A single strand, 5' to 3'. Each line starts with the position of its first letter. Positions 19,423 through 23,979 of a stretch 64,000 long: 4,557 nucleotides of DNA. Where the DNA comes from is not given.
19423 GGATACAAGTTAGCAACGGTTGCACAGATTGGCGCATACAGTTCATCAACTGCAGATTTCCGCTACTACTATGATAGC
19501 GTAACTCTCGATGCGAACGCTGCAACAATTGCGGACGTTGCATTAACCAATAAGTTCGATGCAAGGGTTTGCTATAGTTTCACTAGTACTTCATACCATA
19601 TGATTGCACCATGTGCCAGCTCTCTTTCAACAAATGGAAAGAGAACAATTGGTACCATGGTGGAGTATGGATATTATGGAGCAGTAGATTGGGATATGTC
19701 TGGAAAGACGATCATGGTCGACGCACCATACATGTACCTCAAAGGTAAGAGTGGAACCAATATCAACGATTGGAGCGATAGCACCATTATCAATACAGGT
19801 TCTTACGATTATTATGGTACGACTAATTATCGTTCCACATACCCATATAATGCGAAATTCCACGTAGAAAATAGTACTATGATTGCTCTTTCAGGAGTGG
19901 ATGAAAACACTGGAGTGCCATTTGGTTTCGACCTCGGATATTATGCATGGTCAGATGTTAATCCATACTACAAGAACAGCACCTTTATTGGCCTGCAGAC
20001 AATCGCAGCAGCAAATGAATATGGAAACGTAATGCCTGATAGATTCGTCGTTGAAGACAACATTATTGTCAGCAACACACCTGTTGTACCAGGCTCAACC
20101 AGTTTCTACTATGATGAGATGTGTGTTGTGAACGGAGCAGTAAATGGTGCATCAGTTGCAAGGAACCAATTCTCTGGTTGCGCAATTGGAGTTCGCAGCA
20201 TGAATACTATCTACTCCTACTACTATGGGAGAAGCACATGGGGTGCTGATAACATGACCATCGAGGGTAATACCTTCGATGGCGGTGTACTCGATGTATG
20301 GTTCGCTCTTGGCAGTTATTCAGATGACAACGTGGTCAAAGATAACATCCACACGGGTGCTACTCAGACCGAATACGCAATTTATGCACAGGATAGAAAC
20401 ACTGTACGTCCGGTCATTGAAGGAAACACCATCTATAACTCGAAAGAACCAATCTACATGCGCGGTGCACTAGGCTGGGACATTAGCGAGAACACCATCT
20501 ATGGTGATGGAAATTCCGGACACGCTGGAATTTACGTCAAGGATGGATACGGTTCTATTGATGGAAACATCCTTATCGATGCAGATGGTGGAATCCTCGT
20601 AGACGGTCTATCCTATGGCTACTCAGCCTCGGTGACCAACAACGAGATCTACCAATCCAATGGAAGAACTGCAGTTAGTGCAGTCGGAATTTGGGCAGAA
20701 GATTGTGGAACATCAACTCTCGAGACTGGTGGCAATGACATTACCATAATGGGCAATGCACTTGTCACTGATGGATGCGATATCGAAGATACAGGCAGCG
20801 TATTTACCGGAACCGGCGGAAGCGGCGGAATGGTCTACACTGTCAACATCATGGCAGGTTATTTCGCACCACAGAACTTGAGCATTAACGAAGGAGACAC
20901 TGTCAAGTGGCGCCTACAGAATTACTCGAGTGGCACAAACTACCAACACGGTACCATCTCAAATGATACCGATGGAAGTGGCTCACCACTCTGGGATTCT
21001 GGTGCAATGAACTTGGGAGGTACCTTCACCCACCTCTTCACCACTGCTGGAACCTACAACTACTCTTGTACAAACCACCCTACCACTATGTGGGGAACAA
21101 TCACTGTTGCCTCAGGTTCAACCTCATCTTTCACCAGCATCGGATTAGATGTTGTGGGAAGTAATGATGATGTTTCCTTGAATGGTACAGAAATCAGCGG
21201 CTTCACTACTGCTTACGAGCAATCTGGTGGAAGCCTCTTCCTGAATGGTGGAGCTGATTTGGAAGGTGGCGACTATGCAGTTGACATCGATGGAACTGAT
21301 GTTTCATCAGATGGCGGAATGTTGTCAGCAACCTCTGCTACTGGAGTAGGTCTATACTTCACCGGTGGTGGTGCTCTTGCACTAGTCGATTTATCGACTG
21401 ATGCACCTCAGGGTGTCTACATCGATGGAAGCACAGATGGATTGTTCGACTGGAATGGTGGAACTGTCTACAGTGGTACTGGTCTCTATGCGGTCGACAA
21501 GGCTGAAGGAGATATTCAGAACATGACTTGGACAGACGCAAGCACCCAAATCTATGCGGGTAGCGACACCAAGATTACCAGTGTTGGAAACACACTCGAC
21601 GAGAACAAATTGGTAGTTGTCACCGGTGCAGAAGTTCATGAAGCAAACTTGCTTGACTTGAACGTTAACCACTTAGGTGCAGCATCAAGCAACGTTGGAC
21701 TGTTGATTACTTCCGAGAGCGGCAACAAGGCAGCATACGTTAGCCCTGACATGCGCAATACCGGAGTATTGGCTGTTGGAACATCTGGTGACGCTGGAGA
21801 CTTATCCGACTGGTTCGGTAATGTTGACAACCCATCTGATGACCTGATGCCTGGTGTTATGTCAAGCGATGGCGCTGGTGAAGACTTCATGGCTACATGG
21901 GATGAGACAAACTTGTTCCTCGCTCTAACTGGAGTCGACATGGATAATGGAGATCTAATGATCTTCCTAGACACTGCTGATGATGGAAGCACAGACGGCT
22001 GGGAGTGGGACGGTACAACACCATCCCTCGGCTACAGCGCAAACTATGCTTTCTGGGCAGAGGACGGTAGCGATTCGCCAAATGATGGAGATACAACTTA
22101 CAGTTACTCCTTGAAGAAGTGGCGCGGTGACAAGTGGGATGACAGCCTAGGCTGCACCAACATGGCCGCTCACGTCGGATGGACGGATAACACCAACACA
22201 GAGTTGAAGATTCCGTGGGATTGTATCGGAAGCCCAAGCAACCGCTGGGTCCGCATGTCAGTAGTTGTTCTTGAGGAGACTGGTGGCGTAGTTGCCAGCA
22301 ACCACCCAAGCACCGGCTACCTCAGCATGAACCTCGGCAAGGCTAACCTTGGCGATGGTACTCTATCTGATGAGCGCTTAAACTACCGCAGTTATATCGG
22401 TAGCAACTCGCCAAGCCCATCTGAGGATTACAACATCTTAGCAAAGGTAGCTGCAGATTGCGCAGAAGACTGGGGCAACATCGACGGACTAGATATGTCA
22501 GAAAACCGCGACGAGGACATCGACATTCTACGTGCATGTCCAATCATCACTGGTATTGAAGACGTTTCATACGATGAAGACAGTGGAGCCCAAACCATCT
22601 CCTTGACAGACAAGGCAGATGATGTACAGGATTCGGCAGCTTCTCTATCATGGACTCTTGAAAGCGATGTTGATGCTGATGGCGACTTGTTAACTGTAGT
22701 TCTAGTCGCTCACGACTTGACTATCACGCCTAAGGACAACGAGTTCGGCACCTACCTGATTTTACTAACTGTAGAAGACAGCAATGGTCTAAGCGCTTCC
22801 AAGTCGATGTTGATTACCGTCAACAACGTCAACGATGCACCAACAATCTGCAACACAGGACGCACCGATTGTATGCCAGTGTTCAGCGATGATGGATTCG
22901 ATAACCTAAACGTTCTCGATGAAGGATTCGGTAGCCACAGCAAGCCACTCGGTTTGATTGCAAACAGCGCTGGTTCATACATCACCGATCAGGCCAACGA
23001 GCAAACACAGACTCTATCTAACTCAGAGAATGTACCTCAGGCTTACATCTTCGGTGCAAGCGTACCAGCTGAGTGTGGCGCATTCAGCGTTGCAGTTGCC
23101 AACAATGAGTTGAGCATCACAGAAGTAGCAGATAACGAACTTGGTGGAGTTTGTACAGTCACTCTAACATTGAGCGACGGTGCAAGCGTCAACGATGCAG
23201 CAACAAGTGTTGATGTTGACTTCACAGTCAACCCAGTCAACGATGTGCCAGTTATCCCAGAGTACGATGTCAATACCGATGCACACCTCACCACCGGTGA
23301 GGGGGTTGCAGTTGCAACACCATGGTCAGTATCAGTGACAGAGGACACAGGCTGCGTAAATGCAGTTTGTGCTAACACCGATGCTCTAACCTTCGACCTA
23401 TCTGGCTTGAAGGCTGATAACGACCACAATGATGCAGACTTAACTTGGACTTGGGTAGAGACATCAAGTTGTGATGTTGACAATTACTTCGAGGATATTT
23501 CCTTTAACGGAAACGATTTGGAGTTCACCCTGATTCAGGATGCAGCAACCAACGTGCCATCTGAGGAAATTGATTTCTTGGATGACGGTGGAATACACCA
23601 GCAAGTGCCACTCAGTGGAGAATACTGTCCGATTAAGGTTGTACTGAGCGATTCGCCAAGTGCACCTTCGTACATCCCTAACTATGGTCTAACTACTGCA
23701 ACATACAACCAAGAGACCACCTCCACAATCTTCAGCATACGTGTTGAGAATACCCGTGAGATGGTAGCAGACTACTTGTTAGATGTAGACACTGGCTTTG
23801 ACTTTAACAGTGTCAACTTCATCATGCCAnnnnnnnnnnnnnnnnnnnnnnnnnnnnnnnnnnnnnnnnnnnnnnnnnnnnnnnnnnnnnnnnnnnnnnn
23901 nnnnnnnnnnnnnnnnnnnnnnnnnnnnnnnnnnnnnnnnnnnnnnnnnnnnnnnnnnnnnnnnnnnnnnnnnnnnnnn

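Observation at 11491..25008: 13.6-kb uninterrupted ORF: mosaic giant adhesin (beta-helix + cadherin-like + Tyr-rich segments), probably heavily N-glycosylated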

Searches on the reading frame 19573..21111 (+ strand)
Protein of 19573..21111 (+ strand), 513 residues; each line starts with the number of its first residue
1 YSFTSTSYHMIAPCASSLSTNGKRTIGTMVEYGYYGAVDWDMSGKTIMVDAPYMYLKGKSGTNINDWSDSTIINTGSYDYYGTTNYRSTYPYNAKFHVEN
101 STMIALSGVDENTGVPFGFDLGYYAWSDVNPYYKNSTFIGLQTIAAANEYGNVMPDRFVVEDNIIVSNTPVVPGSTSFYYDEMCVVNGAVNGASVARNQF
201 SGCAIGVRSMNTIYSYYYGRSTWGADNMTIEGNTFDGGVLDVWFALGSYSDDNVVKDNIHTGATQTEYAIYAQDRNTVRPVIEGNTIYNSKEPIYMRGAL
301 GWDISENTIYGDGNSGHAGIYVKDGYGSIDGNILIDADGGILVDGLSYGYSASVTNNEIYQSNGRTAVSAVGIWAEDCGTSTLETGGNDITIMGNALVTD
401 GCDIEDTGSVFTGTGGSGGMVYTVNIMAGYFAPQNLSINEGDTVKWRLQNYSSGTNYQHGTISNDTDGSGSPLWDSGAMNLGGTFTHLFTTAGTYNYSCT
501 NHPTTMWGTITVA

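Call 32: search_protein_families(library=pfam, proteins=[window:19573-21111:+], max_evalue=5)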
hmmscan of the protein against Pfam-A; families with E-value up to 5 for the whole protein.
window:19573-21111:+ (513 aa): 2 families
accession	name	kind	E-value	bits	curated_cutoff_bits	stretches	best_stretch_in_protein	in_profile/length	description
PF00127.26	Copper-bind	-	1.7e-06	28.8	21.2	1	430-512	13-98/99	Copper binding proteins, plastocyanin/azurin family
PF13473.12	Cupredoxin_1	-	0.0047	17.4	27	1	422-512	23-104/104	Cupredoxin-like domain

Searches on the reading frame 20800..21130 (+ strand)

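Call 79: search_solved_structures(query=window:20800-21130:+, max_evalue=0.01, show_alignments=2)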
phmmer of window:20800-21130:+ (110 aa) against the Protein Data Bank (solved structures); distinct sequences matched with E-value up to 0.01: 23.
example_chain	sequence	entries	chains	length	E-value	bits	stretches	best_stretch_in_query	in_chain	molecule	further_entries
5fc9_A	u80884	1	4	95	1.4e-09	41.3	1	18-103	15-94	Blue (Type 1) copper domain protein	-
1m9w_A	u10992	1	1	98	2.9e-05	27.4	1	21-95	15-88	plastocyanin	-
1j5c_A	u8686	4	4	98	3e-05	27.4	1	21-95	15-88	PLASTOCYANIN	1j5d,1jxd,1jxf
9cck_A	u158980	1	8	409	0.00025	24.4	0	53-103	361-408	Copper-containing nitrite reductase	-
1pcs_A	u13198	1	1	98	0.00031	24.1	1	21-95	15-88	PLASTOCYANIN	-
2gb2_A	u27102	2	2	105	0.0004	23.7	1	15-101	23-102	Amicyanin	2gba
2qdv_A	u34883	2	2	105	0.00067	23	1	15-101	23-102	Amicyanin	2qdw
1b3i_A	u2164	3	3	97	0.00079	22.8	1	19-103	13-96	PROTEIN (PLASTOCYANIN) | Plastocyanin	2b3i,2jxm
1mda_A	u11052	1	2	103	0.00081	22.8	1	16-101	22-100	AMICYANIN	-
1aac_A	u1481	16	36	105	0.00087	22.7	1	16-101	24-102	AMICYANIN | PROTEIN (AMICYANIN)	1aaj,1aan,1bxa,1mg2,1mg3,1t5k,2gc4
1sf3_A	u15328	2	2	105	0.00087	22.7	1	16-101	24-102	Amicyanin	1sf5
1sfd_A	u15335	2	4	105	0.0012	22.2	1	16-101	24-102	Amicyanin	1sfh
2idq_A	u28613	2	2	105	0.0012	22.2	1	16-96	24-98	Amicyanin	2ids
3ie9_A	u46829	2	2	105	0.0012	22.2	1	16-96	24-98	Amicyanin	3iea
2idt_A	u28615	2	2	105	0.0014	22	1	16-96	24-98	Amicyanin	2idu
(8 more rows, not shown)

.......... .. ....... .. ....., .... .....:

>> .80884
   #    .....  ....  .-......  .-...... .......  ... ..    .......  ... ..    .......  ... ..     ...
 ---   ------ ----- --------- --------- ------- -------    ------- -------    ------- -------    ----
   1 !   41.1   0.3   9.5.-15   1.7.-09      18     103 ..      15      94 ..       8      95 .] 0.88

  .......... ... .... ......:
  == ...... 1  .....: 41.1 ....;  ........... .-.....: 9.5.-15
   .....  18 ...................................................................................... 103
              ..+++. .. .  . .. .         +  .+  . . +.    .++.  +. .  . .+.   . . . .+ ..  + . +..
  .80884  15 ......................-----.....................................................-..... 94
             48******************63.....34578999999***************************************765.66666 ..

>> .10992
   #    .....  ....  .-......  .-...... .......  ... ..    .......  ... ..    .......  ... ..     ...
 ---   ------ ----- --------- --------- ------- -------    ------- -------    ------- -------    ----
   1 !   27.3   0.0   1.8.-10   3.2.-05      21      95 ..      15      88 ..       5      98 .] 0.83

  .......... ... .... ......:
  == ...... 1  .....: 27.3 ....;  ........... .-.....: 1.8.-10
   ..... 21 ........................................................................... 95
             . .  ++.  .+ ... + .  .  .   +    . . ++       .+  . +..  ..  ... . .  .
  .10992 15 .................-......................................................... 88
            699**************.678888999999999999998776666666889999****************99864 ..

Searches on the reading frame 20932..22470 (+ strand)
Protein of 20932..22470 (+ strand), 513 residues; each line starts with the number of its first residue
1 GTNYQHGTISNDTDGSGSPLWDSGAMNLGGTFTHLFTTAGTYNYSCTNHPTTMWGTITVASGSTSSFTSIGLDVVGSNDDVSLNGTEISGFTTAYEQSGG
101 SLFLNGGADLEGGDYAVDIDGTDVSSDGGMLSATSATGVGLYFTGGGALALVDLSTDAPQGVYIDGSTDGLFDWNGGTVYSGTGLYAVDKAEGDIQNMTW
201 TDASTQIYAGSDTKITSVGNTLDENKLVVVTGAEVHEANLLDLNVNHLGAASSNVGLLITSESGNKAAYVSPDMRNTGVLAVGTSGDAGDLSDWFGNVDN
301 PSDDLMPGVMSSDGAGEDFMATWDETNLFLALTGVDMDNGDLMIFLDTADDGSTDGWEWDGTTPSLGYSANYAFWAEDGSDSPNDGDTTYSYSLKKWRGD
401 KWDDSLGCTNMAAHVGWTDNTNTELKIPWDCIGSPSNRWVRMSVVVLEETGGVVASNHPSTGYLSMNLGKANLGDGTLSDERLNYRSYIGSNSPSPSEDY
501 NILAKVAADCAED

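Call 32: search_protein_families(library=pfam, proteins=[window:20932-22470:+], max_evalue=5)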
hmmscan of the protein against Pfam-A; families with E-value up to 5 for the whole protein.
window:20932-22470:+ (513 aa): 1 family
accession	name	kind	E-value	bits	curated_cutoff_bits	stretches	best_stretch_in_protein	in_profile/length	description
PF00127.26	Copper-bind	-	0.00099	19.9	21.2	1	27-59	65-98/99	Copper binding proteins, plastocyanin/azurin family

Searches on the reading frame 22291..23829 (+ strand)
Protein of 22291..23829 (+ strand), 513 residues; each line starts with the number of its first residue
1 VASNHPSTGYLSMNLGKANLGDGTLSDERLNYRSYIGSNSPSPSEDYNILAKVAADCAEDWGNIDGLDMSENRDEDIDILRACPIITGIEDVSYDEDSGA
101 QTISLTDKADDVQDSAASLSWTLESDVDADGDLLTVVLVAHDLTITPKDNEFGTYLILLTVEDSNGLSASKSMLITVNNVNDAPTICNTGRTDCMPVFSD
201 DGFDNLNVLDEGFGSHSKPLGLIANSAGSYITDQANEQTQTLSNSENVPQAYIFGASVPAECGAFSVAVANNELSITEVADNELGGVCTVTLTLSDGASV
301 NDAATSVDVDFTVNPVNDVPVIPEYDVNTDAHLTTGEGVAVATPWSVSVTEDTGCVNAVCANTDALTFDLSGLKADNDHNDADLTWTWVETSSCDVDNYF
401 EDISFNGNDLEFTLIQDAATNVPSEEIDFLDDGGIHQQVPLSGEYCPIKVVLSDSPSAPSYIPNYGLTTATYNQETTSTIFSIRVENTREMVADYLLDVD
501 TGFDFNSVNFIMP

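Call 32: search_protein_families(library=pfam, proteins=[window:22291-23829:+], max_evalue=5)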
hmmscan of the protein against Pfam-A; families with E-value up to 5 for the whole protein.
window:22291-23829:+ (513 aa): 9 families
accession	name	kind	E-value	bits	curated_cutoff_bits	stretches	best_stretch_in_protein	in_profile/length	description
PF17963.7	Big_9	-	0.00087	20.6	23.6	1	113-176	15-89/89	Bacterial Ig domain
PF15418.12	DUF4625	-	0.035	14.8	27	1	111-177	66-130/131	Domain of unknown function (DUF4625)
PF22352.2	K319L-like_PKD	-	0.041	14.3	27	1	101-177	12-84/84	K319L-like, PKD domain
PF13753.12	SWM_repeat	-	0.044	14.5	27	1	260-300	35-73/86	Putative flagellar system-associated repeat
PF17892.7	Cadherin_5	-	0.047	13.9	26.5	1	122-178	29-98/98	Cadherin-like domain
PF18911.6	PKD_4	-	0.51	10.9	27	1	151-175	58-83/85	PKD domain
PF17803.7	Cadherin_4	-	0.56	11.2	25.1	0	175-188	5-18/71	Bacterial cadherin-like domain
PF05345.18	He_PIG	-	1.3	9.9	24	1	146-178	64-96/96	Putative Ig domain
PF00801.26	PKD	-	1.9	9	23.5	0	111-171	25-75/80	PKD domain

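Call 61: search_solved_structures(query=window:22450-23700:+, max_evalue=10, show_alignments=2)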
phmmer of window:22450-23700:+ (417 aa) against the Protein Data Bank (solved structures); distinct sequences matched with E-value up to 10: 5.
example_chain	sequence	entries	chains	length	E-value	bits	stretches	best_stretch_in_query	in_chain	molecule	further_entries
6nz0_Z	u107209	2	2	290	0.005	19.1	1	100-204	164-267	Dyslexia-associated protein KIAA0319-like protein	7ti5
5szl_A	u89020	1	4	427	0.69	12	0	97-144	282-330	PROTOCADHERIN GAMMA A1 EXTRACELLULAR CADHERIN DOMAINS 1-4, Protein Pcdhga1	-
3vmn_A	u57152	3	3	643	0.92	11.6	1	5-78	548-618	Dextranase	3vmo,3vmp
1txl_A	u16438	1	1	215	0.95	11.6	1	157-198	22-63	Metal-binding protein yodA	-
1s7d_A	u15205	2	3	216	0.96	11.5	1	157-198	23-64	Metal-binding Protein yodA | Metal-binding protein ZinT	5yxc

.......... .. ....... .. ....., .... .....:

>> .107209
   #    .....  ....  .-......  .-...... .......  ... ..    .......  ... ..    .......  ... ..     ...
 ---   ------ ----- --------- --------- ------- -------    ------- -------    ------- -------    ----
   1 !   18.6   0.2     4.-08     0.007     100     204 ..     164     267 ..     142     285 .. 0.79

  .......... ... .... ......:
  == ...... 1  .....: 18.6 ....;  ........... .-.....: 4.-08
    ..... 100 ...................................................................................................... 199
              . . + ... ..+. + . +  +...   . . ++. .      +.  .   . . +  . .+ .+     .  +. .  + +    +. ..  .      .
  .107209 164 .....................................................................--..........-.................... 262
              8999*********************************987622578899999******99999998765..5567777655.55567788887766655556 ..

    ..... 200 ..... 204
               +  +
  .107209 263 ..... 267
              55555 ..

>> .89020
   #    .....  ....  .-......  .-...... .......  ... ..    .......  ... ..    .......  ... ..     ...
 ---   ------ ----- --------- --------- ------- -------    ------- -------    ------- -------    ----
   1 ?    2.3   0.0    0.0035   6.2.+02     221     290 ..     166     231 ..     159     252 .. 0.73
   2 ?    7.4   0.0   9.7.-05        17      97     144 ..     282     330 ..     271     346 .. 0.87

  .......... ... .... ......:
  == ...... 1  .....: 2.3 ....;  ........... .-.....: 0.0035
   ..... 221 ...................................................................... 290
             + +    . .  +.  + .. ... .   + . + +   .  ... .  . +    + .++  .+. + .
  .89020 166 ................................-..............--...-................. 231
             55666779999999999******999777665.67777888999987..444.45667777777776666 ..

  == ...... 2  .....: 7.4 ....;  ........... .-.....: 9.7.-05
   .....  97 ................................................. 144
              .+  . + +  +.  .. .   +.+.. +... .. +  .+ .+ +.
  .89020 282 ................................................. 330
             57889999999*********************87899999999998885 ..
